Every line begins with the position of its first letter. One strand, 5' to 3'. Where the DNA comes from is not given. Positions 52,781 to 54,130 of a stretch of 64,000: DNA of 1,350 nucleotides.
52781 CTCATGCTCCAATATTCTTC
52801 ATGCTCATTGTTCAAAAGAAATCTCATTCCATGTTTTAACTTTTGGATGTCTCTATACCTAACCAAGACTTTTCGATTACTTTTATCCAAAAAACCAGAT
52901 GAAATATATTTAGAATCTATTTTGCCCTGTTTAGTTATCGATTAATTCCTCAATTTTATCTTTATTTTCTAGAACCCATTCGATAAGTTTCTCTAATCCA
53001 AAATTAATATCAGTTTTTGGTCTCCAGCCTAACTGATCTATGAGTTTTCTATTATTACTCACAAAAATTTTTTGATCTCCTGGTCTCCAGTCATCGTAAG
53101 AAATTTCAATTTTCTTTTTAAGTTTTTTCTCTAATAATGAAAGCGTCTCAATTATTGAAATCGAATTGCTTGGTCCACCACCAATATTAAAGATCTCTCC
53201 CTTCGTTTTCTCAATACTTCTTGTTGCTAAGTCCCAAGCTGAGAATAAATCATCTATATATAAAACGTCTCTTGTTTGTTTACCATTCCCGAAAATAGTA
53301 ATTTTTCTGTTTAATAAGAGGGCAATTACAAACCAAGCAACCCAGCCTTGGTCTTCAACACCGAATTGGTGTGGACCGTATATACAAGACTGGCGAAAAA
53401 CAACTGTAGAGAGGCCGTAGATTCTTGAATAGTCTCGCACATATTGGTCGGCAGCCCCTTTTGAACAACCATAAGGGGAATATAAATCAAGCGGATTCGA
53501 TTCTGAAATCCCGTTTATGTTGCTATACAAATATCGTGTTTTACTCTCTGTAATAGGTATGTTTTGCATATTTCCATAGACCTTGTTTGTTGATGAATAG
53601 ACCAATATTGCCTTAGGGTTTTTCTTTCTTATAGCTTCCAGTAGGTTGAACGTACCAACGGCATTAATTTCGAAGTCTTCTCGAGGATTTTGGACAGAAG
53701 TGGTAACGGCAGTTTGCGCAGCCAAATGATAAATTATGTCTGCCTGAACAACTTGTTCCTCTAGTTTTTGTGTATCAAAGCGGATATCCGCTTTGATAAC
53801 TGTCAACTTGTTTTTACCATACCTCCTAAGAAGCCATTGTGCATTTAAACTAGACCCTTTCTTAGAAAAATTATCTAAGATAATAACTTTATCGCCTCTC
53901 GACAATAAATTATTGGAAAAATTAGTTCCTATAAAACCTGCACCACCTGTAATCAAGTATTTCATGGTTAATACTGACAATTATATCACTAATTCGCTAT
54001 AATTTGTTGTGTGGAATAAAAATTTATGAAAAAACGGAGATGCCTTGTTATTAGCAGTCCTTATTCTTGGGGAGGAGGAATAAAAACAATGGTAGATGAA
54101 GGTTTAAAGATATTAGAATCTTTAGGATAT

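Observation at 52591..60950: ~37-bp direct repeats bracket an 8.3-kb sugar-modification island adjacent to tRNA-Gln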

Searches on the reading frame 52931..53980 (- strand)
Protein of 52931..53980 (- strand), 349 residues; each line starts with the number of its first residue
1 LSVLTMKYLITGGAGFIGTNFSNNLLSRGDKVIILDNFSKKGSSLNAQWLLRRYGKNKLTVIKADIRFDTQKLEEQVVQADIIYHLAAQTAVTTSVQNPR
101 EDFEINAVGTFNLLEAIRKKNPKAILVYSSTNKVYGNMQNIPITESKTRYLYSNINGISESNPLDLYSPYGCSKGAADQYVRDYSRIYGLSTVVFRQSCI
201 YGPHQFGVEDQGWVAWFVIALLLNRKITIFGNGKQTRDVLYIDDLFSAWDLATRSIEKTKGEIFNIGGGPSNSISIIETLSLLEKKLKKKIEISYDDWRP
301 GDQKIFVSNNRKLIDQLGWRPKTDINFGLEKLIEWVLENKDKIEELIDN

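Call 13: search_protein_families(library=pfam, proteins=[window:52931-53980:-])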
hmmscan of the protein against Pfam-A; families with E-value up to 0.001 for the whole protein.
window:52931-53980:- (349 aa): 8 families
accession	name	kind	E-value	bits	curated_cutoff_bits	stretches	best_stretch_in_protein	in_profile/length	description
PF16363.11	GDP_Man_Dehyd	-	4.8e-54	184.5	27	1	9-331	1-331/332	GDP-mannose 4,6 dehydratase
PF01370.27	Epimerase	-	8e-50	169.9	20.9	1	9-267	2-240/240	NAD dependent epimerase/dehydratase family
PF01073.25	3Beta_HSD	-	9.1e-19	68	22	1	9-260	1-236/280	3-beta hydroxysteroid dehydrogenase/isomerase family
PF07993.18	NAD_binding_4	-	4.9e-16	59.1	20.1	1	10-220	1-228/258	Male sterility protein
PF02719.21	Polysacc_synt_2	-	2.9e-12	46.8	20.2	1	9-134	2-131/293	Polysaccharide biosynthesis protein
PF04321.23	RmlD_sub_bind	-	8.7e-12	45.1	27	1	6-204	1-155/287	RmlD substrate binding domain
PF08659.16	KR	-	6.3e-07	29.9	22.6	1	8-139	3-145/180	KR domain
PF00106.31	adh_short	-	2.9e-06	27.4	26.6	1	9-118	4-120/195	short chain dehydrogenase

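Call 19: find_encoding_contigs(protein=window:52931-53980:-, flank=10000, max_places=10)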
Protein window:52931-53980:- (349 aa): no gene with exactly this product is on record in the collection.

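Call 60: find_homologous_proteins(query=window:52931-53965:-, max_evalue=1e-60)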
Query window:52931-53965:- (344 aa): 7999 proteins with E <= 1e-60 among 8000 candidates; the best 120 are listed.
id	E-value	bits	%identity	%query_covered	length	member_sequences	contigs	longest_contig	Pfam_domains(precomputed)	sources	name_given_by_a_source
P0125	2.1e-227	772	100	100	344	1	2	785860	PF08659.17,PF04321.24,PF16363.12,PF02719.22,PF01073.26,PF07993.19,PF00106.32,PF01370.28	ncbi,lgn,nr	ncbi:MAG: CDP-paratose 2-epimerase [Patescibacteria group bacterium]|nr:MAG: CDP-paratose 2-epimeras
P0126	2.3e-183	627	78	100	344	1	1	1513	PF08659.17,PF04321.24,PF16363.12,PF02719.22,PF01073.26,PF07993.19,PF00106.32,PF01370.28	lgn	-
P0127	1.2e-176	605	76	99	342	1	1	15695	PF08659.17,PF04321.24,PF16363.12,PF02719.22,PF01073.26,PF07993.19,PF01370.28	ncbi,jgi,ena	-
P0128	3.7e-176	603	76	100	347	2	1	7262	PF08659.17,PF04321.24,PF16363.12,PF02719.22,PF01073.26,PF07993.19,PF00106.32,PF01370.28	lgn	-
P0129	1.1e-156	539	74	90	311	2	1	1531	PF08659.17,PF04321.24,PF16363.12,PF02719.22,PF01073.26,PF07993.19,PF00106.32,PF01370.28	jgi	-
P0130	5.2e-154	530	75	88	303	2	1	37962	PF08659.17,PF04321.24,PF16363.12,PF02719.22,PF01073.26,PF07993.19,PF00106.32,PF01370.28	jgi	jgi:CDP-paratose 2-epimerase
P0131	2.0e-136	473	61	97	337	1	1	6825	PF08659.17,PF04321.24,PF16363.12,PF02719.22,PF01073.26,PF07993.19,PF01370.28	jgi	-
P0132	2.5e-135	469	60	99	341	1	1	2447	PF04321.24,PF16363.12,PF02719.22,PF01073.26,PF07993.19,PF01370.28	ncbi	-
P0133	2.6e-135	469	60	99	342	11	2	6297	PF08659.17,PF04321.24,PF16363.12,PF02719.22,PF01073.26,PF07993.19,PF01370.28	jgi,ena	-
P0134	5.2e-135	468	60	99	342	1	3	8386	PF04321.24,PF16363.12,PF01073.26,PF07993.19,PF01370.28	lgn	-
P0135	1.0e-134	467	60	99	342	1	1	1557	PF04321.24,PF16363.12,PF01073.26,PF07993.19,PF01370.28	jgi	-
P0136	3.3e-134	465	61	98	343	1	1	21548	PF08659.17,PF04321.24,PF16363.12,PF02719.22,PF05368.20,PF01073.26,PF07993.19,PF00106.32,PF01370.28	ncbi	ncbi:MAG: SDR family NAD(P)-dependent oxidoreductase [archaeon]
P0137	4.9e-134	465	60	98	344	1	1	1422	PF04321.24,PF16363.12,PF02719.22,PF01073.26,PF07993.19,PF01370.28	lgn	-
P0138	6.9e-134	464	57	99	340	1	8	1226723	PF08659.17,PF04321.24,PF16363.12,PF02719.22,PF01073.26,PF07993.19,PF00106.32,PF01370.28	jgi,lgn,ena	-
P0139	1.6e-133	463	59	99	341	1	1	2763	PF04321.24,PF16363.12,PF02719.22,PF01073.26,PF07993.19,PF01370.28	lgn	-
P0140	1.8e-133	463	60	97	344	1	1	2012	PF04321.24,PF16363.12,PF02719.22,PF01073.26,PF07993.19,PF00106.32,PF01370.28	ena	-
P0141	2.2e-133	463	59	94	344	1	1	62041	PF04321.24,PF16363.12,PF02719.22,PF01073.26,PF07993.19,PF01370.28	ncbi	-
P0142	3.5e-133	462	59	98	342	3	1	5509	PF04321.24,PF16363.12,PF02719.22,PF01073.26,PF07993.19,PF01370.28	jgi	-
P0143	3.5e-133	462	59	99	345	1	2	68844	PF08659.17,PF04321.24,PF16363.12,PF02719.22,PF01073.26,PF07993.19,PF00106.32,PF01370.28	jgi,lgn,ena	-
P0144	5.7e-133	461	60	98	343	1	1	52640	PF08659.17,PF04321.24,PF16363.12,PF02719.22,PF05368.20,PF01073.26,PF07993.19,PF00106.32,PF01370.28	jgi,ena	-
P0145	6.3e-133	461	59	99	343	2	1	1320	PF04321.24,PF16363.12,PF02719.22,PF01073.26,PF07993.19,PF00106.32,PF01370.28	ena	-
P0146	6.4e-133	461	59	99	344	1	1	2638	PF04321.24,PF16363.12,PF02719.22,PF01073.26,PF07993.19,PF01370.28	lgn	-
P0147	9.1e-133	461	59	98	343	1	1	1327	PF08659.17,PF04321.24,PF16363.12,PF02719.22,PF05368.20,PF01073.26,PF07993.19,PF00106.32,PF01370.28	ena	-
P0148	9.1e-133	461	59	98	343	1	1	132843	PF08659.17,PF04321.24,PF16363.12,PF02719.22,PF05368.20,PF01073.26,PF07993.19,PF00106.32,PF01370.28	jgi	jgi:CDP-paratose 2-epimerase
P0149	9.7e-133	460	59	99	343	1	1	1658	PF04321.24,PF16363.12,PF02719.22,PF01073.26,PF07993.19,PF01370.28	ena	-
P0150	1.6e-132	460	60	99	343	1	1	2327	PF04321.24,PF16363.12,PF02719.22,PF01073.26,PF07993.19,PF01370.28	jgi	jgi:CDP-paratose 2-epimerase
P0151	1.7e-132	460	58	99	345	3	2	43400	PF08659.17,PF04321.24,PF16363.12,PF02719.22,PF01073.26,PF07993.19,PF00106.32,PF01370.28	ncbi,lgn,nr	ncbi:SDR family NAD(P)-dependent oxidoreductase [Patescibacteria group bacterium]|nr:SDR family NAD(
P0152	1.7e-132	460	60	98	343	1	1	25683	PF08659.17,PF04321.24,PF16363.12,PF02719.22,PF01073.26,PF07993.19,PF00106.32,PF01370.28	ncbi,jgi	-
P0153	2.0e-132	459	58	99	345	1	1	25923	PF08659.17,PF04321.24,PF16363.12,PF02719.22,PF01073.26,PF07993.19,PF01370.28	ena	-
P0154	2.9e-132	459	59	98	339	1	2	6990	PF04321.24,PF16363.12,PF02719.22,PF01073.26,PF07993.19,PF01370.28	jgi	-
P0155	4.2e-132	458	60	98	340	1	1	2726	PF04321.24,PF16363.12,PF02719.22,PF01073.26,PF07993.19,PF00106.32,PF01370.28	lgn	-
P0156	4.4e-132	458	61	97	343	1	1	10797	PF04321.24,PF16363.12,PF02719.22,PF01073.26,PF07993.19,PF01370.28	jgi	-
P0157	5.4e-132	458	61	97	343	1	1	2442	PF04321.24,PF16363.12,PF02719.22,PF01073.26,PF07993.19,PF01370.28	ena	-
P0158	5.9e-132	458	59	97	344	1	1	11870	PF04321.24,PF16363.12,PF02719.22,PF01073.26,PF07993.19,PF01370.28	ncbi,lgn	ncbi:MAG: GDP-mannose 4,6-dehydratase [Candidatus Pacearchaeota archaeon]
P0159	6.4e-132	458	59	99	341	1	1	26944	PF04321.24,PF16363.12,PF02719.22,PF01073.26,PF07993.19,PF01370.28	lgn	-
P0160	9.7e-132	457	59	97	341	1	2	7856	PF04321.24,PF16363.12,PF02719.22,PF01073.26,PF07993.19,PF00106.32,PF01370.28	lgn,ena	-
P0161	1.1e-131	457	60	97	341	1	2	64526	PF04321.24,PF16363.12,PF02719.22,PF01073.26,PF07993.19,PF00106.32,PF01370.28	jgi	jgi:CDP-paratose 2-epimerase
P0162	1.5e-131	457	59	97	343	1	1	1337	PF04321.24,PF16363.12,PF02719.22,PF01073.26,PF07993.19,PF01370.28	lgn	-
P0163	2.0e-131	456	58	94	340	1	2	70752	PF04321.24,PF16363.12,PF02719.22,PF05368.20,PF01073.26,PF07993.19,PF01370.28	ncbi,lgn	ncbi:MAG: GDP-mannose 4,6-dehydratase [bacterium]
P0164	2.2e-131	456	57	100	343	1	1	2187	PF04321.24,PF16363.12,PF02719.22,PF01073.26,PF07993.19,PF00106.32,PF01370.28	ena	-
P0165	2.5e-131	456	58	99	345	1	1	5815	PF08659.17,PF04321.24,PF16363.12,PF02719.22,PF01073.26,PF07993.19,PF00106.32,PF01370.28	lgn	-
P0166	3.2e-131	455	59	96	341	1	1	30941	PF04321.24,PF16363.12,PF02719.22,PF01073.26,PF07993.19,PF01370.28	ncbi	-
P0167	3.3e-131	455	59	97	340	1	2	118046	PF08659.17,PF04321.24,PF16363.12,PF02719.22,PF01073.26,PF07993.19,PF00106.32,PF01370.28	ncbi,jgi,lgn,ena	-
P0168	6.1e-131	455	57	99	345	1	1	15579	PF08659.17,PF04321.24,PF16363.12,PF02719.22,PF01073.26,PF07993.19,PF00106.32,PF01370.28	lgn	-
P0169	8.0e-131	454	57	99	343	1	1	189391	PF04321.24,PF16363.12,PF02719.22,PF01073.26,PF07993.19,PF01370.28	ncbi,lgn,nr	ncbi:MAG: GDP-mannose 4,6-dehydratase [Candidatus Taylorbacteria bacterium]|nr:GDP-mannose 4,6-dehyd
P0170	1.1e-130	454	61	98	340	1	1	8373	PF08659.17,PF04321.24,PF16363.12,PF02719.22,PF01073.26,PF07993.19,PF13460.13,PF00106.32,PF01370.28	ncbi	-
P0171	1.3e-130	453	60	99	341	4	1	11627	PF08659.17,PF04321.24,PF16363.12,PF02719.22,PF01073.26,PF07993.19,PF00106.32,PF01370.28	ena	-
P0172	2.1e-130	453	57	99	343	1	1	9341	PF04321.24,PF16363.12,PF02719.22,PF01073.26,PF07993.19,PF01370.28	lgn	-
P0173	2.2e-130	453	59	98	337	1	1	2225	PF08659.17,PF16363.12,PF01073.26,PF07993.19,PF01370.28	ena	-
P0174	2.2e-130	453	58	98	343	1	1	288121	PF08659.17,PF04321.24,PF16363.12,PF02719.22,PF01073.26,PF07993.19,PF00106.32,PF01370.28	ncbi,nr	ncbi:GDP-mannose 4,6-dehydratase [Patescibacteria group bacterium]|nr:GDP-mannose 4,6-dehydratase [P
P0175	2.5e-130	452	61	97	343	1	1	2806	PF04321.24,PF16363.12,PF02719.22,PF01073.26,PF07993.19,PF00106.32,PF01370.28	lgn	-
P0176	2.8e-130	452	58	94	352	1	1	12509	PF04321.24,PF16363.12,PF02719.22,PF01073.26,PF07993.19,PF00106.32,PF01370.28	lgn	-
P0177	3.2e-130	452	57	98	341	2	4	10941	PF04321.24,PF16363.12,PF02719.22,PF01073.26,PF07993.19,PF01370.28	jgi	-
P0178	3.9e-130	452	59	97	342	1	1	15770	PF04321.24,PF16363.12,PF02719.22,PF01073.26,PF07993.19,PF00106.32,PF01370.28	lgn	-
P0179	4.5e-130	452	58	99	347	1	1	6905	PF04321.24,PF16363.12,PF02719.22,PF01073.26,PF07993.19,PF01370.28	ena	-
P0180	5.7e-130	451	61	97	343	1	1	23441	PF04321.24,PF16363.12,PF02719.22,PF01073.26,PF07993.19,PF01370.28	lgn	-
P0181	5.8e-130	451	58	99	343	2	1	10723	PF04321.24,PF16363.12,PF02719.22,PF01073.26,PF07993.19,PF01370.28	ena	-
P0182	5.8e-130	451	59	97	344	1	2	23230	PF04321.24,PF16363.12,PF02719.22,PF01073.26,PF07993.19,PF00106.32,PF01370.28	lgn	-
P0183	6.0e-130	451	58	99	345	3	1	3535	PF04321.24,PF16363.12,PF02719.22,PF01073.26,PF07993.19,PF01370.28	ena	-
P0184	6.7e-130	451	58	99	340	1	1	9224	PF04321.24,PF16363.12,PF02719.22,PF01073.26,PF07993.19,PF01370.28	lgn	-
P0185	6.9e-130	451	59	99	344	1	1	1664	PF04321.24,PF16363.12,PF02719.22,PF01073.26,PF07993.19,PF01370.28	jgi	jgi:CDP-paratose 2-epimerase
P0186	7.1e-130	451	60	97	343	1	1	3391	PF04321.24,PF16363.12,PF02719.22,PF01073.26,PF07993.19,PF01370.28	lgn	-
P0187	8.3e-130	451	61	97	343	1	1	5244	PF04321.24,PF16363.12,PF02719.22,PF01073.26,PF07993.19,PF00106.32,PF01370.28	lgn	-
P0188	9.6e-130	451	59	97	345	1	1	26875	PF04321.24,PF16363.12,PF02719.22,PF01073.26,PF07993.19,PF01370.28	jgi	jgi:CDP-paratose 2-epimerase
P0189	1.0e-129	450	58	98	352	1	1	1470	PF08659.17,PF01266.31,PF04321.24,PF16363.12,PF02719.22,PF01073.26,PF07993.19,PF00106.32,PF01370.28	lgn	-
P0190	1.1e-129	450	59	97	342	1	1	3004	PF08659.17,PF04321.24,PF16363.12,PF02719.22,PF01073.26,PF07993.19,PF00106.32,PF01370.28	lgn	-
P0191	1.2e-129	450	59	94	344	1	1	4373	PF04321.24,PF16363.12,PF02719.22,PF01073.26,PF07993.19,PF01370.28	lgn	-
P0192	1.2e-129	450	58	97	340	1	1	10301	PF04321.24,PF16363.12,PF02719.22,PF01073.26,PF07993.19,PF01370.28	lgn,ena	-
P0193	1.3e-129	450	61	97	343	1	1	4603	PF04321.24,PF16363.12,PF02719.22,PF01073.26,PF07993.19,PF00106.32,PF01370.28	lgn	-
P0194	1.6e-129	450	59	99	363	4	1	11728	PF04321.24,PF16363.12,PF02719.22,PF01073.26,PF07993.19,PF01370.28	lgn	-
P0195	1.7e-129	450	59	97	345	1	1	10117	PF04321.24,PF16363.12,PF02719.22,PF01073.26,PF07993.19,PF00106.32,PF01370.28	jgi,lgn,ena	-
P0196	1.7e-129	450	57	99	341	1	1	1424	PF08659.17,PF04321.24,PF16363.12,PF02719.22,PF01073.26,PF07993.19,PF00106.32,PF01370.28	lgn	-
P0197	1.7e-129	450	59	97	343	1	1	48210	PF04321.24,PF16363.12,PF02719.22,PF05368.20,PF01073.26,PF07993.19,PF00106.32,PF01370.28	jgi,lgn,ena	-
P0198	2.0e-129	450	57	99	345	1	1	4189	PF08659.17,PF04321.24,PF16363.12,PF02719.22,PF01073.26,PF07993.19,PF00106.32,PF01370.28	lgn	-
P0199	2.1e-129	449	59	97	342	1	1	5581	PF08659.17,PF04321.24,PF16363.12,PF02719.22,PF01073.26,PF07993.19,PF13460.13,PF00106.32,PF01370.28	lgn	-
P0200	2.2e-129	449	60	97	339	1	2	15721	PF04321.24,PF16363.12,PF02719.22,PF01073.26,PF07993.19,PF01370.28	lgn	-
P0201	2.5e-129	449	60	97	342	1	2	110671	PF04321.24,PF16363.12,PF02719.22,PF01073.26,PF07993.19,PF01370.28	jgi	-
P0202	3.0e-129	449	59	98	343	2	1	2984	PF08659.17,PF04321.24,PF16363.12,PF02719.22,PF05368.20,PF01073.26,PF07993.19,PF00106.32,PF01370.28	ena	-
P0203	3.1e-129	449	58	94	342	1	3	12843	PF04321.24,PF16363.12,PF02719.22,PF01073.26,PF07993.19,PF01370.28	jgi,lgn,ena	jgi:CDP-paratose 2-epimerase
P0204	3.2e-129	449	57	99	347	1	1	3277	PF04321.24,PF16363.12,PF02719.22,PF01073.26,PF07993.19,PF00106.32,PF01370.28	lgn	-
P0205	3.3e-129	449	59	99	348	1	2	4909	PF04321.24,PF16363.12,PF02719.22,PF05368.20,PF01073.26,PF07993.19,PF00106.32,PF01370.28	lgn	-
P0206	3.4e-129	449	58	98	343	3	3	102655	PF08659.17,PF04321.24,PF16363.12,PF02719.22,PF01073.26,PF07993.19,PF00106.32,PF01370.28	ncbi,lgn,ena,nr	ncbi:GDP-mannose 4,6-dehydratase [Candidatus Micrarchaeota archaeon]|nr:GDP-mannose 4,6-dehydratase 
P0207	4.2e-129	448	60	99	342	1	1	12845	PF04321.24,PF16363.12,PF02719.22,PF01073.26,PF07993.19,PF00106.32,PF01370.28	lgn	-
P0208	4.5e-129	448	60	97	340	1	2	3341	PF04321.24,PF16363.12,PF02719.22,PF05368.20,PF01073.26,PF07993.19,PF00106.32,PF01370.28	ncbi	-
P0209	4.7e-129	448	58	99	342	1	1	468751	PF04321.24,PF16363.12,PF02719.22,PF01073.26,PF07993.19,PF01370.28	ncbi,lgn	-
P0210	4.9e-129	448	58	99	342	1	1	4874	PF08659.17,PF04321.24,PF16363.12,PF02719.22,PF01073.26,PF07993.19,PF00106.32,PF01370.28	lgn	-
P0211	5.5e-129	448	57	97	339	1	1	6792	PF04321.24,PF16363.12,PF02719.22,PF01073.26,PF07993.19,PF01370.28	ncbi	-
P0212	5.8e-129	448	57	99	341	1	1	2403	PF04321.24,PF16363.12,PF02719.22,PF01073.26,PF07993.19,PF00106.32,PF01370.28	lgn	-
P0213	6.6e-129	448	57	94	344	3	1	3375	PF04321.24,PF16363.12,PF02719.22,PF01073.26,PF07993.19,PF01370.28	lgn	-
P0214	1.2e-128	447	60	98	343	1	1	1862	PF04321.24,PF16363.12,PF02719.22,PF01073.26,PF07993.19,PF01370.28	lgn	-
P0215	1.3e-128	447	60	97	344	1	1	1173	PF08659.17,PF04321.24,PF16363.12,PF02719.22,PF01073.26,PF07993.19,PF01370.28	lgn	-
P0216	1.4e-128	447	59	98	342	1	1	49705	PF04321.24,PF16363.12,PF02719.22,PF01073.26,PF07993.19,PF00106.32,PF01370.28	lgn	-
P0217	1.5e-128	447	59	97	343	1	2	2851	PF04321.24,PF16363.12,PF02719.22,PF01073.26,PF07993.19,PF00106.32,PF01370.28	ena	-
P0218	1.5e-128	447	59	97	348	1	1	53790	PF04321.24,PF16363.12,PF02719.22,PF01073.26,PF07993.19,PF00106.32,PF01370.28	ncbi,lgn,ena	-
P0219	1.6e-128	447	60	97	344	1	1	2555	PF04321.24,PF16363.12,PF02719.22,PF05368.20,PF01073.26,PF07993.19,PF00106.32,PF01370.28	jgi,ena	-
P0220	1.7e-128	446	57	99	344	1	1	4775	PF04321.24,PF16363.12,PF02719.22,PF01073.26,PF07993.19,PF01370.28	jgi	jgi:CDP-paratose 2-epimerase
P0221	1.8e-128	446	57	99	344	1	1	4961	PF04321.24,PF16363.12,PF02719.22,PF01073.26,PF07993.19,PF01370.28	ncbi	-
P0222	1.8e-128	446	57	99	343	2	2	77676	PF04321.24,PF16363.12,PF02719.22,PF01073.26,PF07993.19,PF00106.32,PF01370.28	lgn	-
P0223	1.8e-128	446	58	95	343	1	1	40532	PF04321.24,PF16363.12,PF02719.22,PF01073.26,PF07993.19,PF01370.28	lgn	-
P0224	1.9e-128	446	58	99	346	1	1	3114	PF04321.24,PF16363.12,PF02719.22,PF01073.26,PF07993.19,PF01370.28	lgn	-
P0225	1.9e-128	446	58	97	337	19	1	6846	PF04321.24,PF16363.12,PF02719.22,PF01073.26,PF07993.19,PF01370.28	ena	-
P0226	2.7e-128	446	59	97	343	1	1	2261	PF04321.24,PF16363.12,PF02719.22,PF01073.26,PF07993.19,PF00106.32,PF01370.28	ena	-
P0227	2.8e-128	446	57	97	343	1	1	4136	PF04321.24,PF16363.12,PF02719.22,PF01073.26,PF07993.19,PF00106.32,PF01370.28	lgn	-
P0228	2.9e-128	446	56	94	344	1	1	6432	PF04321.24,PF16363.12,PF02719.22,PF01073.26,PF07993.19,PF01370.28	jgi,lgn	jgi:CDP-paratose 2-epimerase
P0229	3.2e-128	446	58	97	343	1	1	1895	PF04321.24,PF16363.12,PF02719.22,PF01073.26,PF07993.19,PF01370.28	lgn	-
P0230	3.3e-128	446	57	99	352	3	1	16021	PF04321.24,PF16363.12,PF02719.22,PF01073.26,PF07993.19,PF00106.32,PF01370.28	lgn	-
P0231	3.5e-128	445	56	100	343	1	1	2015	PF08659.17,PF04321.24,PF16363.12,PF02719.22,PF01073.26,PF07993.19,PF00106.32,PF01370.28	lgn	-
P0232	3.5e-128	445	60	97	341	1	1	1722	PF04321.24,PF16363.12,PF02719.22,PF01073.26,PF07993.19,PF01370.28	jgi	-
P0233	3.9e-128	445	55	100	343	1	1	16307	PF08659.17,PF04321.24,PF16363.12,PF02719.22,PF01073.26,PF07993.19,PF00106.32,PF01370.28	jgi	jgi:CDP-paratose 2-epimerase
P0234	4.0e-128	445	59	97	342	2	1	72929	PF04321.24,PF16363.12,PF02719.22,PF01073.26,PF07993.19,PF00106.32,PF01370.28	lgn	-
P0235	5.9e-128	445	59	97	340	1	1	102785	PF04321.24,PF16363.12,PF02719.22,PF01073.26,PF07993.19,PF01370.28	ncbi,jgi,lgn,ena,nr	ncbi:GDP-mannose 4,6-dehydratase [Patescibacteria group bacterium]|nr:GDP-mannose 4,6-dehydratase [P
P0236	7.6e-128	444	60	97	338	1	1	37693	PF04321.24,PF16363.12,PF02719.22,PF01073.26,PF07993.19,PF01370.28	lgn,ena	-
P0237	7.8e-128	444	59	97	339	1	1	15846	PF08659.17,PF04321.24,PF16363.12,PF02719.22,PF01073.26,PF07993.19,PF00106.32,PF01370.28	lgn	-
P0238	8.1e-128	444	59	97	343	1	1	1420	PF04321.24,PF16363.12,PF02719.22,PF01073.26,PF07993.19,PF00106.32,PF01370.28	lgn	-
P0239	8.1e-128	444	58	99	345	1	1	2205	PF04321.24,PF16363.12,PF02719.22,PF01073.26,PF07993.19,PF01370.28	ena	-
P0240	8.3e-128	444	58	100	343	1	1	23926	PF08659.17,PF04321.24,PF16363.12,PF02719.22,PF01073.26,PF07993.19,PF00106.32,PF01370.28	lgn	-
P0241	9.0e-128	444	59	98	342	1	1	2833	PF04321.24,PF16363.12,PF02719.22,PF01073.26,PF07993.19,PF01370.28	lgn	-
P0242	9.3e-128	444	57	99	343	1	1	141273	PF04321.24,PF16363.12,PF02719.22,PF01073.26,PF07993.19,PF01370.28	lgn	-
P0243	1.1e-127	444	60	97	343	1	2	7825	PF08659.17,PF04321.24,PF16363.12,PF02719.22,PF01073.26,PF07993.19,PF00106.32,PF01370.28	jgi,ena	-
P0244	1.2e-127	444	57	94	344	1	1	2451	PF04321.24,PF16363.12,PF02719.22,PF01073.26,PF07993.19,PF01370.28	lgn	-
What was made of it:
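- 52931..53980 (-): NAD-dependent sugar epimerase/dehydratase (a source names it CDP-paratose 2-epimerase); left end of the conserved 9-gene module. Pfam PF16363 and PF01370 (call 13); source name (call 60).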

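Call 61: find_encoding_contigs(protein=P0127, flank=10000, max_places=3)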
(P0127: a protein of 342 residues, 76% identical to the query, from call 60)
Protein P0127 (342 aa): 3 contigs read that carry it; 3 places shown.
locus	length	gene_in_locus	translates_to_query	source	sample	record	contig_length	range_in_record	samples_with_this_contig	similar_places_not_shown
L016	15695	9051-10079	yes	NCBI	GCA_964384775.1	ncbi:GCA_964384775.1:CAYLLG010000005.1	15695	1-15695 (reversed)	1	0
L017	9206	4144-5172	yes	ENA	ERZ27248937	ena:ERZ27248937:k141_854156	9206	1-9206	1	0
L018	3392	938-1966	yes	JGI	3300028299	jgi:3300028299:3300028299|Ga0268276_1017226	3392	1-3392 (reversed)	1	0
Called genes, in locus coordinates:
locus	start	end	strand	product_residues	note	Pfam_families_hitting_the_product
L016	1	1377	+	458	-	?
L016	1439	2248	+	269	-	PF00459:Inositol_P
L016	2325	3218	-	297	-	PF00398:RrnaAD, PF13649:Methyltransf_25 (weak)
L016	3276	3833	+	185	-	PF00132:Hexapep (faint)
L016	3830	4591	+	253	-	PF00106:adh_short, PF08659:KR, PF13561:adh_short_C2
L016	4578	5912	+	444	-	PF08323:Glyco_transf_5 (weak), PF20706:GT4-conflict (faint), PF13439:Glyco_transf_4, PF00534:Glycos_transf_1, PF13692:Glyco_trans_1_4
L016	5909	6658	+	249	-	-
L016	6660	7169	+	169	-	-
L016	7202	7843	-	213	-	PF00702:Hydrolase, PF03031:NIF (faint), PF13419:HAD_2 (weak)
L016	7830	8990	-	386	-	PF13439:Glyco_transf_4 (weak), PF20706:GT4-conflict, PF00534:Glycos_transf_1, PF13692:Glyco_trans_1_4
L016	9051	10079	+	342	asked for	PF01073:3Beta_HSD, PF01370:Epimerase, PF02719:Polysacc_synt_2, PF04321:RmlD_sub_bind, PF07993:NAD_binding_4, PF08659:KR, PF16363:GDP_Man_Dehyd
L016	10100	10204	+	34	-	-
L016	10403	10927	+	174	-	-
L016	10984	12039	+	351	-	PF02661:Fic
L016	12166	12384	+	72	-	-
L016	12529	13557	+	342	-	PF13581:HATPase_c_2 (weak), PF02518:HATPase_c (weak), PF14213:DUF4325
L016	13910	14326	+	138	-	PF09587:PGA_cap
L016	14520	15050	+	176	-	-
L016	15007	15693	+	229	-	?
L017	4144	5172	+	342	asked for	PF01073:3Beta_HSD, PF01370:Epimerase, PF02719:Polysacc_synt_2, PF04321:RmlD_sub_bind, PF07993:NAD_binding_4, PF08659:KR, PF16363:GDP_Man_Dehyd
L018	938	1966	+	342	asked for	PF01073:3Beta_HSD, PF01370:Epimerase, PF02719:Polysacc_synt_2, PF04321:RmlD_sub_bind, PF07993:NAD_binding_4, PF08659:KR, PF16363:GDP_Man_Dehyd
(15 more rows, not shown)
